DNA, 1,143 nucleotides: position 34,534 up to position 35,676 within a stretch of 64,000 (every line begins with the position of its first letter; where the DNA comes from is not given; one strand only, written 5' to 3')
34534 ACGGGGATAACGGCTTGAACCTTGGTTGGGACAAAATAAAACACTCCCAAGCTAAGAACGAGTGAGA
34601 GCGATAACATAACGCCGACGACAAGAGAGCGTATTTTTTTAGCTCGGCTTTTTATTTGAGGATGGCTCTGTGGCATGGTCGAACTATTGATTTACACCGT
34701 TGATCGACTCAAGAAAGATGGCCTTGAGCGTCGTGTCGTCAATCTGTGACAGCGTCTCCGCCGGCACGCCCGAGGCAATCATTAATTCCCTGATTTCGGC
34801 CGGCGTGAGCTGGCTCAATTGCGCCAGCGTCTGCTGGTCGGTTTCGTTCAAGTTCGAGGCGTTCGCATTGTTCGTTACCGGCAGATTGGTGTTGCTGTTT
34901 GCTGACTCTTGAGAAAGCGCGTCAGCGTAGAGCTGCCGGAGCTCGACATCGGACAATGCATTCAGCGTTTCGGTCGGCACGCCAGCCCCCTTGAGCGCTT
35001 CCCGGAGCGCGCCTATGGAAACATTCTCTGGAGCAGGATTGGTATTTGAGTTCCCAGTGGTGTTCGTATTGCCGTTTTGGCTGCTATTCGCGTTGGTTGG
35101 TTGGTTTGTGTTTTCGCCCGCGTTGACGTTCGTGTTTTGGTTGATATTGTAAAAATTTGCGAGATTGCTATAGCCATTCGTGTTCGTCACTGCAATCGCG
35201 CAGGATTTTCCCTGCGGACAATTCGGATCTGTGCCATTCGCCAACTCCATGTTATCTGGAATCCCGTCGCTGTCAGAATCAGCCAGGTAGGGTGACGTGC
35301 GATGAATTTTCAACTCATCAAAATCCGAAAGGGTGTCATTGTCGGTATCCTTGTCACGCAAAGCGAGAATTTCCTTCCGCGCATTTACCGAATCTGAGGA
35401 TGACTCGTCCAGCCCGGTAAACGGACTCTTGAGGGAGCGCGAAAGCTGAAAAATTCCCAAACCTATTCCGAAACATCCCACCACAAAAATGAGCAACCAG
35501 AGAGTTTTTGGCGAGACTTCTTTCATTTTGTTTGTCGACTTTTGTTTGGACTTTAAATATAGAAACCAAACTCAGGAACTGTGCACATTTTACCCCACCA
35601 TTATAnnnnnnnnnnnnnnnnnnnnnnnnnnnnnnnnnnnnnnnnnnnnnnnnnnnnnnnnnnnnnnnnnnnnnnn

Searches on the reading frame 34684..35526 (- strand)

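Call 6: search_protein_families(library=pfam, proteins=[window:34684-35526:-], max_evalue=0.01)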
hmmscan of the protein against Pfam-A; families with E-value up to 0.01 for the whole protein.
window:34684-35526:- (280 aa): 1 family
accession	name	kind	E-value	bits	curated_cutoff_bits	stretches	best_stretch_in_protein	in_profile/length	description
PF18884.5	TSP3_bac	-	0.00014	22.1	25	1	83-102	1-20/22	Bacterial TSP3 repeat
